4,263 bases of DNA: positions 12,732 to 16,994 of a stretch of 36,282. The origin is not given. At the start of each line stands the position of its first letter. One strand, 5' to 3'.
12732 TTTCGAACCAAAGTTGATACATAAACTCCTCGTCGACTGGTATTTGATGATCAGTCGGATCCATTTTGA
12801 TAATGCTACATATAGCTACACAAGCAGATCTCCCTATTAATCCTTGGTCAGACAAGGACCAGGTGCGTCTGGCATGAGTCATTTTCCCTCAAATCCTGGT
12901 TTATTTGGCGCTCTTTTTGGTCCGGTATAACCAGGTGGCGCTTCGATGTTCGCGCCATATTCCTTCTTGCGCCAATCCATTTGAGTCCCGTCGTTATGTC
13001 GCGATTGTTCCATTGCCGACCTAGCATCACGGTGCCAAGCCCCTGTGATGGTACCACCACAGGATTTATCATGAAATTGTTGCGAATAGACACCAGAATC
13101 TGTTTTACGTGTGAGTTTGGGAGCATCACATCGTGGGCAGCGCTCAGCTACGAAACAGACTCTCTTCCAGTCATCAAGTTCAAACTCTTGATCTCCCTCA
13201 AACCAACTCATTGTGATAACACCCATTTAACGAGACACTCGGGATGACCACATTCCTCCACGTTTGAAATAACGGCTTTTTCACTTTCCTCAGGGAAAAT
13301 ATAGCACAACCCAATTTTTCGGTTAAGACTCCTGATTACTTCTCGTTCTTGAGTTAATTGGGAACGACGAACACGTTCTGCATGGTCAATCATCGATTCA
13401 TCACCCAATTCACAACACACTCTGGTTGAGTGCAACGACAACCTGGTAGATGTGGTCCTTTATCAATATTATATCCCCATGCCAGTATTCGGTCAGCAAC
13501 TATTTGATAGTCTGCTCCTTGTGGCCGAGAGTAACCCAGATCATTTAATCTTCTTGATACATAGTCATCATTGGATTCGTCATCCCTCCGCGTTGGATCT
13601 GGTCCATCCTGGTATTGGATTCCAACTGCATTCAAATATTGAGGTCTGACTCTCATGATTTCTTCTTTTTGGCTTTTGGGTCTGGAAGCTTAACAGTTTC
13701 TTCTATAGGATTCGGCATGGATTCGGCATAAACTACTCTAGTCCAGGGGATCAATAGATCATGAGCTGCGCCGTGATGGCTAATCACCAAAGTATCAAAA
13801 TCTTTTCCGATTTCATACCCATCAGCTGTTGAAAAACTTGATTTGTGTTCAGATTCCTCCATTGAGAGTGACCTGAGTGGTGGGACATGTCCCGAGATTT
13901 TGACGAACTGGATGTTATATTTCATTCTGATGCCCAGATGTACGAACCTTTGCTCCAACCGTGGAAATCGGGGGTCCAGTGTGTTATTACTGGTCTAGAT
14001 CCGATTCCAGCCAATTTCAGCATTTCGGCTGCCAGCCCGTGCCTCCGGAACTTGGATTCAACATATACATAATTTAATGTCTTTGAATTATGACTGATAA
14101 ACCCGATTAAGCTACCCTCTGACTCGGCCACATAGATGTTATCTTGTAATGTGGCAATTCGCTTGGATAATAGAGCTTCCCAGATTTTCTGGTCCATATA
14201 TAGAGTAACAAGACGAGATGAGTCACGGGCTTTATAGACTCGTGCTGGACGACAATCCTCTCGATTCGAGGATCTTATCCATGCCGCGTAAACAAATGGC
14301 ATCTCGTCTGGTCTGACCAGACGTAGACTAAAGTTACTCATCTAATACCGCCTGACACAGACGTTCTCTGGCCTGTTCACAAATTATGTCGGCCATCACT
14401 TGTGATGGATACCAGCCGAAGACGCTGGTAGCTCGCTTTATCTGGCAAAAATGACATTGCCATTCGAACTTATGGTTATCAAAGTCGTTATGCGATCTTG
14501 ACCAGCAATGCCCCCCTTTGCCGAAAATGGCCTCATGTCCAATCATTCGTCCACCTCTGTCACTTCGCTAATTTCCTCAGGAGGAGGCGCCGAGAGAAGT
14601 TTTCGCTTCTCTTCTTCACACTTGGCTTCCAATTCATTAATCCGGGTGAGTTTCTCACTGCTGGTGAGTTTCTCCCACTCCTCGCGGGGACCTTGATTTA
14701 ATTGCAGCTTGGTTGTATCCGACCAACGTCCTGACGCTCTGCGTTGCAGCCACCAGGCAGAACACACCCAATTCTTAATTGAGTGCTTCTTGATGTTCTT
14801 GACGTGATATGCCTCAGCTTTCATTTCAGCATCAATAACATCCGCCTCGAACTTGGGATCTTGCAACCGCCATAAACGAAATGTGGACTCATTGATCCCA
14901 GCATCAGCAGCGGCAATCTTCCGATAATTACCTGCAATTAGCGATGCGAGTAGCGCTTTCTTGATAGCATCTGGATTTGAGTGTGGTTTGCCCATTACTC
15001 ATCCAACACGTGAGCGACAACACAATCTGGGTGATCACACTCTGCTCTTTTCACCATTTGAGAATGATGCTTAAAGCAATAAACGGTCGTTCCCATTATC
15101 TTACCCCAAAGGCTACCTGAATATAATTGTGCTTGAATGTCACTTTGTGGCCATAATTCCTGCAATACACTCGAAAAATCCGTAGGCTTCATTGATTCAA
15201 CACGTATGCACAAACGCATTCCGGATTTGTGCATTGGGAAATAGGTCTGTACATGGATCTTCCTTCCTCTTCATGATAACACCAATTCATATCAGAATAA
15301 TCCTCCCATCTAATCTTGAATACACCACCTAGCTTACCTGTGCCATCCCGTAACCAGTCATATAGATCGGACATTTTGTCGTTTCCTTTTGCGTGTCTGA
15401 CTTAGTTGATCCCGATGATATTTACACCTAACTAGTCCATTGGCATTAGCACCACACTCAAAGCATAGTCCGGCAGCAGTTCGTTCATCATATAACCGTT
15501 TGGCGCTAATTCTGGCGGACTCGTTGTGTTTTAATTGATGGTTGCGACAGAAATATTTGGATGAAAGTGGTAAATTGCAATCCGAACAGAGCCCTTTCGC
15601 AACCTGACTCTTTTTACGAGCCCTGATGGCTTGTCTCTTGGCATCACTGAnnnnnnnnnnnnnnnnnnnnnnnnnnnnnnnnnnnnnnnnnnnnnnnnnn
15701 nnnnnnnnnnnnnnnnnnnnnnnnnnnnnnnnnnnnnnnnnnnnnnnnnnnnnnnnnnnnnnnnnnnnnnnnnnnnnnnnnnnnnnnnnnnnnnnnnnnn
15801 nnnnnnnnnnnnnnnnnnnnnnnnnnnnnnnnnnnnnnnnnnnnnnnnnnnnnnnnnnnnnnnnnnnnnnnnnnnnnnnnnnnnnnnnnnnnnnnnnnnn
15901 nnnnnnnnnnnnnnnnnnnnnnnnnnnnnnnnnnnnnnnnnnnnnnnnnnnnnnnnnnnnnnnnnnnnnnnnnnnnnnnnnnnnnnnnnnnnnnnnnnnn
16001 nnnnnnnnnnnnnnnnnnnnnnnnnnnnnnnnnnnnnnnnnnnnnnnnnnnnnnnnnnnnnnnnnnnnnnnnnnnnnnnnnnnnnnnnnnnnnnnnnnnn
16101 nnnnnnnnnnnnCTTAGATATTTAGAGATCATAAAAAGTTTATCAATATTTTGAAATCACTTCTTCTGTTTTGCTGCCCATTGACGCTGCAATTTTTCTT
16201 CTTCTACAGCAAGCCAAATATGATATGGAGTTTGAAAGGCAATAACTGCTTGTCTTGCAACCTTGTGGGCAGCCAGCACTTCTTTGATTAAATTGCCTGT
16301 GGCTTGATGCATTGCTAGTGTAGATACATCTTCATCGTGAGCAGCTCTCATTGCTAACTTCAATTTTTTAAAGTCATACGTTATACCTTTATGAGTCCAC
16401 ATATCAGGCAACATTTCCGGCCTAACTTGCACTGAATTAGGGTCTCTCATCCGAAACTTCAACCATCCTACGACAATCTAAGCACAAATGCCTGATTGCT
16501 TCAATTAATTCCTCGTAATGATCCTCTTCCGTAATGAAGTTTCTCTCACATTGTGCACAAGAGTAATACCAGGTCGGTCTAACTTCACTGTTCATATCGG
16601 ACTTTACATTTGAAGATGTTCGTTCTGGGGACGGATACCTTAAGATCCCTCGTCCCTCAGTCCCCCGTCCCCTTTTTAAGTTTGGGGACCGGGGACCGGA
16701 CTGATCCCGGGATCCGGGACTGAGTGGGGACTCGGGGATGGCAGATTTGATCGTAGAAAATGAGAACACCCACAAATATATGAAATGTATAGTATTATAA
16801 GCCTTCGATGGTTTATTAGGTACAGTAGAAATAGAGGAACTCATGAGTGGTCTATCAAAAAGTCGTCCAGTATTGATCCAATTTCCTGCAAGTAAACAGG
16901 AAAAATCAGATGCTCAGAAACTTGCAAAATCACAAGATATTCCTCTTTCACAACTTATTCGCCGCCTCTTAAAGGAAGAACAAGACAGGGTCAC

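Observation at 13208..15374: Multi-copy family of small Cys/His proteins sharing one extreme C-terminal module (C-x3-C-h-h-x-aromatic-V-L-polar-polar-stop)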

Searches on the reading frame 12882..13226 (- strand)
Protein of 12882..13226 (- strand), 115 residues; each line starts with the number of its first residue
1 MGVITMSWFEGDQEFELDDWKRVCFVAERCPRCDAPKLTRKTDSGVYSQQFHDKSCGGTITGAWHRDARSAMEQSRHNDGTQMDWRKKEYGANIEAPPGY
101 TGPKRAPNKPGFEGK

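Call 26: search_protein_families(library=pfam, max_evalue=0.01, proteins=[window:12882-13226:-])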
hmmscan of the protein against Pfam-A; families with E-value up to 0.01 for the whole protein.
window:12882-13226:- (115 aa): 0 families

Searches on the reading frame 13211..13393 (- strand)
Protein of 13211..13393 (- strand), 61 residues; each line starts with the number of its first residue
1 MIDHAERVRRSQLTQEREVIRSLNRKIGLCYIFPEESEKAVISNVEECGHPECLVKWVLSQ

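Call 6: search_protein_families(library=pfam, max_evalue=1, proteins=[window:13211-13393:-])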
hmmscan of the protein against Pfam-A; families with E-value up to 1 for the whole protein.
window:13211-13393:- (61 aa): 0 families

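Call 7: search_protein_families(library=phrogs, max_evalue=1, proteins=[window:13211-13393:-])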
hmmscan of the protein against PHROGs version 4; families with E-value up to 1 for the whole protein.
window:13211-13393:- (61 aa): 1 family
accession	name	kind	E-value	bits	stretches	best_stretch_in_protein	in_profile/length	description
phrog_1207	-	moron, auxiliary metabolic gene and host takeover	0.35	11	1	11-59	259-305/311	phosphoribosylaminoimidazole synthetase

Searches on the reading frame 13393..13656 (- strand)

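Call 6: search_protein_families(library=pfam, max_evalue=1, proteins=[window:13393-13656:-])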
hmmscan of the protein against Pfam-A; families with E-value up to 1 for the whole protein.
window:13393-13656:- (88 aa): 1 family
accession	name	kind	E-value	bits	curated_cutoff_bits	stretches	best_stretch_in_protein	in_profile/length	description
PF06868.16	DUF1257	-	0.27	11.9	22.2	1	8-57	2-54/103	Protein of unknown function (DUF1257)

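Call 7: search_protein_families(library=phrogs, max_evalue=1, proteins=[window:13393-13656:-])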
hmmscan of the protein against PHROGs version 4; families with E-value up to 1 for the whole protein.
window:13393-13656:- (88 aa): 0 families

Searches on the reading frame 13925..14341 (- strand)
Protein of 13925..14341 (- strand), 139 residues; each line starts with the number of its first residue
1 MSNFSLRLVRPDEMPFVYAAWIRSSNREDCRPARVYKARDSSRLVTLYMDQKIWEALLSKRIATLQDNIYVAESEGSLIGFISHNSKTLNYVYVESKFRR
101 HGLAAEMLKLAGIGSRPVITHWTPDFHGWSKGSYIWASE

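Call 26: search_protein_families(library=pfam, max_evalue=0.01, proteins=[window:13925-14341:-])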
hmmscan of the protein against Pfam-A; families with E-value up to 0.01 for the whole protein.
window:13925-14341:- (139 aa): 3 families
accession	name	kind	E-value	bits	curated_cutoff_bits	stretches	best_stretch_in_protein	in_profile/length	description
PF13508.13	Acetyltransf_7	-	1e-05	26.3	27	1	67-110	3-52/84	Acetyltransferase (GNAT) domain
PF13673.13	Acetyltransf_10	-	9.1e-05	22.9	23.6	1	56-110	20-75/128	Acetyltransferase (GNAT) domain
PF00583.31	Acetyltransf_1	-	0.00047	20.9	20.7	1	64-110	30-83/116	Acetyltransferase (GNAT) family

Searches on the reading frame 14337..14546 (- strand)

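Call 6: search_protein_families(library=pfam, max_evalue=1, proteins=[window:14337-14546:-])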
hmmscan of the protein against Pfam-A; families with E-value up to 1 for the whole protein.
window:14337-14546:- (70 aa): 2 families
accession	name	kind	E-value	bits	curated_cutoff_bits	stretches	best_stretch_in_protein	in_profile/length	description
PF10367.15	zf-Vps39_C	-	0.032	14.2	24.7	1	30-56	11-37/41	Vacuolar sorting protein 39 C-terminal zinc finger domain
PF25206.1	DUF7836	-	0.061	13.6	26.7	1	13-43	15-45/59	Domain of unknown function (DUF7836)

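Call 7: search_protein_families(library=phrogs, max_evalue=1, proteins=[window:14337-14546:-])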
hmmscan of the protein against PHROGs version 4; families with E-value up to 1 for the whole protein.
window:14337-14546:- (70 aa): 0 families

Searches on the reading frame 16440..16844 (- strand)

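Call 26: search_protein_families(library=pfam, max_evalue=0.01, proteins=[window:16440-16844:-])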
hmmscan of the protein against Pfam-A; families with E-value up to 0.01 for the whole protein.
window:16440-16844:- (135 aa): 1 family
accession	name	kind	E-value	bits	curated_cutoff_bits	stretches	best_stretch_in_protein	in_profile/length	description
PF05207.18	Zn_ribbon_CSL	-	0.0064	16.6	29.2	1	83-130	7-52/55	CSL zinc finger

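Call 91: search_protein_families(library=phrogs, max_evalue=0.01, proteins=[window:16440-16844:-])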
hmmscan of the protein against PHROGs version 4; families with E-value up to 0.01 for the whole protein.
window:16440-16844:- (135 aa): 0 families
